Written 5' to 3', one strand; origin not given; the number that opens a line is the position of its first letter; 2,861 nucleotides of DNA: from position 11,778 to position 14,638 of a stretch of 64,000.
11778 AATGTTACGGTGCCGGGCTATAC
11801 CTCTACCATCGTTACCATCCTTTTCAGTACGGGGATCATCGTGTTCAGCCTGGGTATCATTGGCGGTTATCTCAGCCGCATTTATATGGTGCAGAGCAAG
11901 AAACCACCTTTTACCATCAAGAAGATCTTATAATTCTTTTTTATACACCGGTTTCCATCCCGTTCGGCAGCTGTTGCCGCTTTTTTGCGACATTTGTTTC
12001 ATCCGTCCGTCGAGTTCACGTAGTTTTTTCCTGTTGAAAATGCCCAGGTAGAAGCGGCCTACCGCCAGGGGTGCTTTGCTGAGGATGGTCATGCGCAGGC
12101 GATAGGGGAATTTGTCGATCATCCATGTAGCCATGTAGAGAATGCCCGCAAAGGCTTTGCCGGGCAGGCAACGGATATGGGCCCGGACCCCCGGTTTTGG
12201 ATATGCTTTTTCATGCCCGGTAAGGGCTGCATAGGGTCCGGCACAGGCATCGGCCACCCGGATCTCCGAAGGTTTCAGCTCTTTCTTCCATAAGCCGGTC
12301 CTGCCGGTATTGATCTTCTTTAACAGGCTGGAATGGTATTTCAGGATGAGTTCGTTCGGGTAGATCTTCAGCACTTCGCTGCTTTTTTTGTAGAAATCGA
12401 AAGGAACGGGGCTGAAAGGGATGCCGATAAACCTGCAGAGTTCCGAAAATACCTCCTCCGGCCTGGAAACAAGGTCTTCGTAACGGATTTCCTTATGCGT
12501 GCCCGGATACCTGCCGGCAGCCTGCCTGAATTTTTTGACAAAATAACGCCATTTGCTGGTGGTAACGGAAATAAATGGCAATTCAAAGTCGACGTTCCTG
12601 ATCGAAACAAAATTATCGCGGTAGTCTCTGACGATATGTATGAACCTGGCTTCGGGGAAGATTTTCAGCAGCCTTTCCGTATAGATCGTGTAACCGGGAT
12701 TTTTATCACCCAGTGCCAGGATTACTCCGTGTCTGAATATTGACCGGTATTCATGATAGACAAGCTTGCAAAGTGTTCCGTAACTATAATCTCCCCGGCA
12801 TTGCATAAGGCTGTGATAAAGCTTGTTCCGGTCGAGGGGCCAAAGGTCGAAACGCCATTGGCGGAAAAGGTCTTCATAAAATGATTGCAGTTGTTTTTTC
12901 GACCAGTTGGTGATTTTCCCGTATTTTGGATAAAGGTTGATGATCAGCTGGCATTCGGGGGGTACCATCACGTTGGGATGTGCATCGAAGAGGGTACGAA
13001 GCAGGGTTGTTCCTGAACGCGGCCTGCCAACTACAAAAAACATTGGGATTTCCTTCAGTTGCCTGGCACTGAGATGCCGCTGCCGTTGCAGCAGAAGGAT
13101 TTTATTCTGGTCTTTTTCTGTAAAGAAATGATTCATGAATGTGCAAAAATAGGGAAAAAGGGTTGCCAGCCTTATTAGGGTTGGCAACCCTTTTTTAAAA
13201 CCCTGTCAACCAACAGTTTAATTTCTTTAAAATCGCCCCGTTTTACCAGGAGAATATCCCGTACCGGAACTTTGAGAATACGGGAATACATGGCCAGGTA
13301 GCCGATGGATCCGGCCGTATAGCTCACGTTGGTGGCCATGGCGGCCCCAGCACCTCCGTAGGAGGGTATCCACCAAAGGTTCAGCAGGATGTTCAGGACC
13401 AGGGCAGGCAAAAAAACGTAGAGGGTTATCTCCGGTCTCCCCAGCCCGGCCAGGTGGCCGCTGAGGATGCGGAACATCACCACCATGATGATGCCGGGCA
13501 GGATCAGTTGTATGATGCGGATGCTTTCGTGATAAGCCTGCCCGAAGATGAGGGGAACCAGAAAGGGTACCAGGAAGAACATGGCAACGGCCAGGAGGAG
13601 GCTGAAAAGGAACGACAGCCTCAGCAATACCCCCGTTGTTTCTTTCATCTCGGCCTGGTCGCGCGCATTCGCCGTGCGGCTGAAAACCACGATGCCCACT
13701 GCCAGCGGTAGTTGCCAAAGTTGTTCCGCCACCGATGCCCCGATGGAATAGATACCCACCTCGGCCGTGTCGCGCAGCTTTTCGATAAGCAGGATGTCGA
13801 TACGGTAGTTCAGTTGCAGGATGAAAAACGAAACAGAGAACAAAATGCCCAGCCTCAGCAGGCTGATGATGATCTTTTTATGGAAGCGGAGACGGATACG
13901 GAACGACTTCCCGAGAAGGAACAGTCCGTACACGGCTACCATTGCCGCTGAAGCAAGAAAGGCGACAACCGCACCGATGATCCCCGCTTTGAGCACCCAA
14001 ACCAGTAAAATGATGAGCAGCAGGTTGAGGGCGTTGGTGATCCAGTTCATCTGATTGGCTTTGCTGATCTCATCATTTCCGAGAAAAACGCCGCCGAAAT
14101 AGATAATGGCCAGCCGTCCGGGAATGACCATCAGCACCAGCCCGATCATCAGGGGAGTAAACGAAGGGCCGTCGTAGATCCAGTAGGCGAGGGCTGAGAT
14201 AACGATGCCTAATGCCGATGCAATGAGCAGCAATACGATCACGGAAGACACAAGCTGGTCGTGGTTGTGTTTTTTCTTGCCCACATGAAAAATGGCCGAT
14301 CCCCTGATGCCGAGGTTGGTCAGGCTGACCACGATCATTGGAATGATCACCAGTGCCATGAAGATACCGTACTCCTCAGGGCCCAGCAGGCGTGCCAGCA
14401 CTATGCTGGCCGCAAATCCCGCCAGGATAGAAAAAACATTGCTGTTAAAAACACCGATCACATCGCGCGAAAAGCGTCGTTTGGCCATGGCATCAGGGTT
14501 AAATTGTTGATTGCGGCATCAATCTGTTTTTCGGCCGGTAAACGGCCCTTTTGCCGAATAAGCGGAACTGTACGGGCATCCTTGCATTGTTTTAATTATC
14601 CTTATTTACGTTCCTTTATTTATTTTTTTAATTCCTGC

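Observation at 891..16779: FAAL-ACP / triple cobalamin-radical-SAM / KASIII / sulfotransferase / flippase locus: candidate pathway for an undescribed tailored sulfated acyl-glycoconjugate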

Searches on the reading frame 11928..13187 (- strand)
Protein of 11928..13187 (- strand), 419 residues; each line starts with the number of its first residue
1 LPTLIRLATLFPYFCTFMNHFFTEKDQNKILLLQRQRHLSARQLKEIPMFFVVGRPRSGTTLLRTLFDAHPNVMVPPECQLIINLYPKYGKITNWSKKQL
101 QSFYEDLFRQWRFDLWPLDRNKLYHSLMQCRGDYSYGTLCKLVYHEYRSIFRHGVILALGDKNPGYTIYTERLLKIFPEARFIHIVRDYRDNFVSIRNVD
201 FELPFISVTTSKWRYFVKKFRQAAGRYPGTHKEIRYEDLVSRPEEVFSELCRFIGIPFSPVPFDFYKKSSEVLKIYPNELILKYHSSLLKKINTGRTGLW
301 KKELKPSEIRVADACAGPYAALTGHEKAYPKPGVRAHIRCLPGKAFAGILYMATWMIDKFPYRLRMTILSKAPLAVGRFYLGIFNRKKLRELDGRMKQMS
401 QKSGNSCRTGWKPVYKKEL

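Call 3: search_protein_families(library=pfam, proteins=[window:11928-13187:-], max_evalue=0.01)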
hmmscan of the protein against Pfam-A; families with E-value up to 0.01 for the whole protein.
window:11928-13187:- (419 aa): 3 families
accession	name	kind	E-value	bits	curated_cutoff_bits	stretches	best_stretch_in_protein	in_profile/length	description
PF13469.12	Sulfotransfer_3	-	1e-31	111.3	27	1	48-260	1-216/216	Sulfotransferase family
PF00685.33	Sulfotransfer_1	-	1.3e-11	44.9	22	1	50-315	4-246/255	Sulfotransferase domain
PF17784.7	Sulfotransfer_4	-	0.0012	19.2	22.8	0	168-203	79-114/215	Sulfotransferase domain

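Call 5: search_protein_families(library=ncbifam, proteins=[window:11928-13187:-], max_evalue=0.001)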
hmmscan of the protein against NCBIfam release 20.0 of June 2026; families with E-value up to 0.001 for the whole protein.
window:11928-13187:- (419 aa): 1 family
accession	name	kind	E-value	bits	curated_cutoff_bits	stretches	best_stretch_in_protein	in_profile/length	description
NF052394.1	NodProtNoeE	equivalog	8.6e-09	34.6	500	1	47-85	7-46/387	nodulation protein NoeE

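Call 24: search_solved_structures(query=window:11928-13187:-, max_evalue=0.01, show_alignments=1)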
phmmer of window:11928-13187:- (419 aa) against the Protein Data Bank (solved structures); distinct sequences matched with E-value up to 0.01: 10.
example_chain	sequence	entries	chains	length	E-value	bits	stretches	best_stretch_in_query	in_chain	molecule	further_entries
5wrj_A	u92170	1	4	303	1.1e-12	50.8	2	44-85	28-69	Protein-tyrosine sulfotransferase 1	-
5wri_A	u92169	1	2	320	1.3e-12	50.5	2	44-85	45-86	Protein-tyrosine sulfotransferase 1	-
9wp1_A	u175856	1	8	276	1.3e-12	50.5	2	45-85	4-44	Protein-tyrosine sulfotransferase 1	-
4gbm_A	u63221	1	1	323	2.6e-12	49.5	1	49-266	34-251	CurM Sulfotransferase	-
3ap1_A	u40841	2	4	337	1.3e-11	47.2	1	25-85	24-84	Protein-tyrosine sulfotransferase 2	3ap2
8w5z_A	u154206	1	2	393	1.5e-11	46.9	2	45-85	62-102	Protein-tyrosine sulfotransferase (Fragment)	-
9wwe_A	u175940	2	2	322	1.8e-11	46.7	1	30-85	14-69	Protein-tyrosine sulfotransferase 2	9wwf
3ap3_A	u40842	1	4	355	2.8e-11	46.1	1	26-85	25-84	Protein-tyrosine sulfotransferase 2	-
4gox_A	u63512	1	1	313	3.2e-10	42.6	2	159-264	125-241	Polyketide synthase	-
3rnl_A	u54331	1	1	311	0.0085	18.1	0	48-81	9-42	Sulfotransferase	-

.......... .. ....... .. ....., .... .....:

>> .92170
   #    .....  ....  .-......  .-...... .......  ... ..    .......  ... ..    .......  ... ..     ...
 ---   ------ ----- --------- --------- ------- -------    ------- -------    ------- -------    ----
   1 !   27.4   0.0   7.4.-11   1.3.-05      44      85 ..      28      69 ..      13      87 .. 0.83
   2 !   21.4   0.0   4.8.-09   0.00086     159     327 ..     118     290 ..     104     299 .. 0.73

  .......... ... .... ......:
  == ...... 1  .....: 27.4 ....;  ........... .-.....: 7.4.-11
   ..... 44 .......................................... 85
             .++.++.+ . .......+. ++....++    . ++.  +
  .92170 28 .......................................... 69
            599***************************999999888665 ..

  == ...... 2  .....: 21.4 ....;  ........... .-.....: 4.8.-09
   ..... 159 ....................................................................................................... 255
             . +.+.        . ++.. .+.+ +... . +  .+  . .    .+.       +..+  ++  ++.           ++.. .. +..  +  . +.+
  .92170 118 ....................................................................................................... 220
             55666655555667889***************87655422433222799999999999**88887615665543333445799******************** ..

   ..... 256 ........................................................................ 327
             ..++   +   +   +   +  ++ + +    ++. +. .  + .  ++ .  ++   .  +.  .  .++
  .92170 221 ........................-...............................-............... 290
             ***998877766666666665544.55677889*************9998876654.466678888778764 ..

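Call 67: find_homologous_proteins(query=window:11928-13187:-, max_evalue=1e-10)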
Query window:11928-13187:- (419 aa): 1424 proteins with E <= 1e-10 among 5784 candidates; the best 120 are listed.
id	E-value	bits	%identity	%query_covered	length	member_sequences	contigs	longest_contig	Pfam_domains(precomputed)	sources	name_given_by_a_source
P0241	1.9e-280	948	96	100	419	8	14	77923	PF13469.13,PF00685.34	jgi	jgi:hypothetical protein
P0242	6.9e-216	735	79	93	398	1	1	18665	PF13469.13,PF00685.34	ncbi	-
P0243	8.8e-207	705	74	95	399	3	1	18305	PF13469.13,PF00685.34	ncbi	-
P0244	1.2e-204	698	73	95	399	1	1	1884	PF13469.13,PF00685.34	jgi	jgi:hypothetical protein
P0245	1.1e-203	695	75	93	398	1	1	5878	PF13469.13,PF00685.34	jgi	jgi:hypothetical protein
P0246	1.3e-202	691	71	95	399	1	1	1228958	PF13469.13,PF00685.34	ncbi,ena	-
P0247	5.3e-202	689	72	95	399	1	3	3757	PF13469.13,PF00685.34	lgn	-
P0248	1.3e-201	688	73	95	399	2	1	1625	PF13469.13,PF00685.34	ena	-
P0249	1.6e-201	688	72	95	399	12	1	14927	PF13469.13,PF00685.34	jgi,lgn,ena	-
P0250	1.9e-201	688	73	96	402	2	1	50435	PF13469.13,PF00685.34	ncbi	-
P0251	1.6e-200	685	72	95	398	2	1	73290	PF13469.13,PF00685.34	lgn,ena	-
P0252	1.9e-200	684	72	95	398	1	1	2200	PF13469.13,PF00685.34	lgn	-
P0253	2.9e-200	684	72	95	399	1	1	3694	PF13469.13,PF00685.34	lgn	-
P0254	1.8e-199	681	71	95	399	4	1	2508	PF13469.13,PF00685.34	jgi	-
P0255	1.4e-198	678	71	95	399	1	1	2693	PF13469.13,PF00685.34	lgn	-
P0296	1.0e-128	448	55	84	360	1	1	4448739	PF13469.13,PF00685.34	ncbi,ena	-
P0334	9.4e-122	425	52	85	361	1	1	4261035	PF13469.13,PF00685.34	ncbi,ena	-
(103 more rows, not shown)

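Call 68: find_encoding_contigs(protein=P0334, flank=10000, max_places=1)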
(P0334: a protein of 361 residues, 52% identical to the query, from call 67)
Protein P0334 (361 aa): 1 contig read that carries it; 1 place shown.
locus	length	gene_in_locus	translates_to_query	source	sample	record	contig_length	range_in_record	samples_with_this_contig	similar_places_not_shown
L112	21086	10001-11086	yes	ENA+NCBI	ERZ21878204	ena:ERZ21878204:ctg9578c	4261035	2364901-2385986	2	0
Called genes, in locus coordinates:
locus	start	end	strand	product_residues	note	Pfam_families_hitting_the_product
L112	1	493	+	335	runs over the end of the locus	PF06580:His_kinase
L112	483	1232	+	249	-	PF00072:Response_reg, PF04397:LytTR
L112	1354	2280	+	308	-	PF04397:LytTR (weak)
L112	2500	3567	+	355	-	PF25917:BSH_RND, PF25989:YknX_C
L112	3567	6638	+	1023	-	PF00873:ACR_tran, PF02355:SecD_SecF_C (faint)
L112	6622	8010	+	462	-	PF02321:OEP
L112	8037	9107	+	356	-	PF06580:His_kinase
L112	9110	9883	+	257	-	PF00072:Response_reg, PF04397:LytTR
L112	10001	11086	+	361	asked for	PF00685:Sulfotransfer_1, PF13469:Sulfotransfer_3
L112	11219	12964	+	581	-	PF03577:Peptidase_C69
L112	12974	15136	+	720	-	PF01432:Peptidase_M3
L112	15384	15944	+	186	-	PF00881:Nitroreductase, PF14512:TM1586_NiRdase (weak), PF00881:Nitroreductase, PF14512:TM1586_NiRdase (weak)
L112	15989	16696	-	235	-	PF14622:Ribonucleas_3_3, PF22935:RM44_endonuclase, PF00636:Ribonuclease_3, PF00035:dsrm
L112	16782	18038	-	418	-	PF00109:ketoacyl-synt, PF02801:Ketoacyl-synt_C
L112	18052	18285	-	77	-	PF00550:PP-binding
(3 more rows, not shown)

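Call 69: find_encoding_contigs(protein=P0296, flank=10000, max_places=1)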
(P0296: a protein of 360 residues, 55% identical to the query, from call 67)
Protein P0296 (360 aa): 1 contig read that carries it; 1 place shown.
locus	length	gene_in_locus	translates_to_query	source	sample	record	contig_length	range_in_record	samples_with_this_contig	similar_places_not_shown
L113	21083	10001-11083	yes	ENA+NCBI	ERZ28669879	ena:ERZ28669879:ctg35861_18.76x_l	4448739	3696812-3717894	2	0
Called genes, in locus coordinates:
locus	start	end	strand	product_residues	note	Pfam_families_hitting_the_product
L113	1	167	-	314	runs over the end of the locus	PF00696:AA_kinase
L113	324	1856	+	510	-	PF00939:Na_sulph_symp, PF03600:CitMHS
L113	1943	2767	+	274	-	PF00892:EamA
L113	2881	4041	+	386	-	PF01790:LGT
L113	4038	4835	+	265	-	PF00459:Inositol_P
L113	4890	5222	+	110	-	PF09834:DUF2061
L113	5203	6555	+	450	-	PF25145:NfeD1b_N, PF24961:NfeD_membrane, PF01957:NfeD (weak)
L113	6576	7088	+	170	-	PF01661:Macro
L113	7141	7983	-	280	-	PF13509:S1_2, PF17783:WHD_CvfB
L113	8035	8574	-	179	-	-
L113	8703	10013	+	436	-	PF01943:Polysacc_synt, PF13440:Polysacc_synt_3, PF01554:MatE (weak)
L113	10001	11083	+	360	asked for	PF00685:Sulfotransfer_1, PF13469:Sulfotransfer_3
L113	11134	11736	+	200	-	PF01370:Epimerase (weak), PF13561:adh_short_C2, PF00106:adh_short (weak)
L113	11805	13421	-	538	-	PF00246:Peptidase_M14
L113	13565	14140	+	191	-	PF00210:Ferritin (weak), PF02915:Rubrerythrin, PF23458:DUF7130 (weak), PF21349:RUBY_RBDX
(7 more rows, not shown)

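Call 74: search_solved_structures(query=A2, max_evalue=0.01, show_alignments=2)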
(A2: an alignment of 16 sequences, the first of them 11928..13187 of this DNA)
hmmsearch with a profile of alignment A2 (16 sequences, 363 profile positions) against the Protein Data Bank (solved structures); distinct sequences matched with E-value up to 0.01: 15.
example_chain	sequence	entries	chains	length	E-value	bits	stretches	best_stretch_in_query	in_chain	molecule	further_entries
9wp1_A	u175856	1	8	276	1e-19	73.9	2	133-229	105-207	Protein-tyrosine sulfotransferase 1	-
5wrj_A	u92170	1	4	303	1.2e-19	73.6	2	133-229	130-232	Protein-tyrosine sulfotransferase 1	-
5wri_A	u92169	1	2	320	1.5e-19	73.3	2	133-229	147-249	Protein-tyrosine sulfotransferase 1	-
8w5z_A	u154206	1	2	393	3.8e-17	65.4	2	7-49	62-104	Protein-tyrosine sulfotransferase (Fragment)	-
9wwe_A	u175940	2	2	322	5.7e-17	64.9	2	8-45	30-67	Protein-tyrosine sulfotransferase 2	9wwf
3ap1_A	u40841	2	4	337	6.6e-17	64.6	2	8-44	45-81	Protein-tyrosine sulfotransferase 2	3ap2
3ap3_A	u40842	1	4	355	8.1e-17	64.3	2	8-44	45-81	Protein-tyrosine sulfotransferase 2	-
4gbm_A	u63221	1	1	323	4.9e-16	61.8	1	11-229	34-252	CurM Sulfotransferase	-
4gox_A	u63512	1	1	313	9.7e-15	57.5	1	9-229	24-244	Polyketide synthase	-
22ga_A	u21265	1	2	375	0.00027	23.2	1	181-223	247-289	Sulfotransferase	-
2z6v_A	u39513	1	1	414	0.0015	20.7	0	124-215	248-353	Putative uncharacterized protein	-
3rnl_A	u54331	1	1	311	0.0018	20.4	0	10-40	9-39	Sulfotransferase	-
1cjm_A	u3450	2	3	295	0.0053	18.9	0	175-248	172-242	PROTEIN (ARYL SULFOTRANSFERASE) | Monoamine-sulfating phenol sulfotransferase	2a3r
2ad1_A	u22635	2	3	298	0.0072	18.5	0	175-269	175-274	Sulfotransferase 1C2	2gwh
3qvu_A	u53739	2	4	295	0.0091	18.1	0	175-247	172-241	Sulfotransferase 1A1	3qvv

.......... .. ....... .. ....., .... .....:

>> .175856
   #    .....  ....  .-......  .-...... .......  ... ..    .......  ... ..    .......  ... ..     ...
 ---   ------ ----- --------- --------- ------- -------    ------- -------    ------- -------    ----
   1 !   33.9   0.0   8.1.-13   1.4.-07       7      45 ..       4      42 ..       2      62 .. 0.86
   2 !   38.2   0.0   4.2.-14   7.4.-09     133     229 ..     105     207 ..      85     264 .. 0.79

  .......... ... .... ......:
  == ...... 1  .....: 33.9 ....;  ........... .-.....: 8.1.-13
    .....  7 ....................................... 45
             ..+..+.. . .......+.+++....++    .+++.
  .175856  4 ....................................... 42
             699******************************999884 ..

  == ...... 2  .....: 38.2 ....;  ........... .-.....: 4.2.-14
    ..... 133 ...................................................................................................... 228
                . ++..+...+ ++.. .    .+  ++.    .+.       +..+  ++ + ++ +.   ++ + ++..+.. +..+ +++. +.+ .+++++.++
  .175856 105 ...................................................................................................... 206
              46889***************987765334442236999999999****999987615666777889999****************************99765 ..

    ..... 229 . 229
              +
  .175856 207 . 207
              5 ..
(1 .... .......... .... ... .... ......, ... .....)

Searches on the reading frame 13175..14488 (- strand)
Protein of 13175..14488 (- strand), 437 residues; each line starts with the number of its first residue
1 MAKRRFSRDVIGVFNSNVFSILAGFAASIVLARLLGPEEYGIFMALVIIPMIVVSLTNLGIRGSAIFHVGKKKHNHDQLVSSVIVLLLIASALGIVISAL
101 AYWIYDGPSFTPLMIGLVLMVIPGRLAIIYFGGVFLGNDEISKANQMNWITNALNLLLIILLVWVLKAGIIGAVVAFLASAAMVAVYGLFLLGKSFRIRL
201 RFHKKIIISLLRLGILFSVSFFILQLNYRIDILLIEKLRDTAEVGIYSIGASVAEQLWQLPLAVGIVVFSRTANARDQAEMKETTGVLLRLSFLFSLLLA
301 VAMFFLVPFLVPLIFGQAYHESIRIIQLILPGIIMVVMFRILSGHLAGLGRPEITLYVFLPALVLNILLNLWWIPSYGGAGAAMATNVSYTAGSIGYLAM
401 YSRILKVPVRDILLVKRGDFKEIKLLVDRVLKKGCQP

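Call 4: search_protein_families(library=pfam, proteins=[window:13175-14488:-], max_evalue=0.01)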
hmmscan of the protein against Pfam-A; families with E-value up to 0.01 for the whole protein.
window:13175-14488:- (437 aa): 5 families
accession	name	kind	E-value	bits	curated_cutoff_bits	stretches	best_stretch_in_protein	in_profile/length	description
PF01943.22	Polysacc_synt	-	4.8e-19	69.3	28.2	1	9-253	4-250/274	Polysaccharide biosynthesis protein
PF13440.11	Polysacc_synt_3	-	1.1e-18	67.9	23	1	30-323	1-292/293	Polysaccharide biosynthesis protein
PF01554.23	MatE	-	7.2e-11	42.5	24.9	1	219-371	4-160/161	MatE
PF03023.19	MurJ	-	7.6e-06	25.2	27.4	1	151-401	157-400/451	Lipid II flippase MurJ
PF07136.16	DUF1385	-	0.0043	16.8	22.1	1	262-339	14-83/227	Protein of unknown function (DUF1385)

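Call 6: search_protein_families(library=ncbifam, proteins=[window:13175-14488:-], max_evalue=0.001)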
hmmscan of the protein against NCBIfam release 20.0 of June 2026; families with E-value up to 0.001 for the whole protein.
window:13175-14488:- (437 aa): 4 families
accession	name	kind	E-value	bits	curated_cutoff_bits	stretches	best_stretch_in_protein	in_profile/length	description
TIGR00797.1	matE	subfamily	1.3e-15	57.2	147.4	2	115-310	115-318/396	MATE family efflux transporter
TIGR02900.1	spore_V_B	equivalog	4.1e-09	35.7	372.3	1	270-389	64-182/488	stage V sporulation protein B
NF007773.0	PRK10459.1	equivalog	1.7e-08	33.9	273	1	22-404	23-406/492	MOP flippase family protein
NF050818.1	PolSacchBiosHfsF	equivalog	5.5e-06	25.7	700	1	6-414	2-416/468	polysaccharide biosynthesis protein HfsF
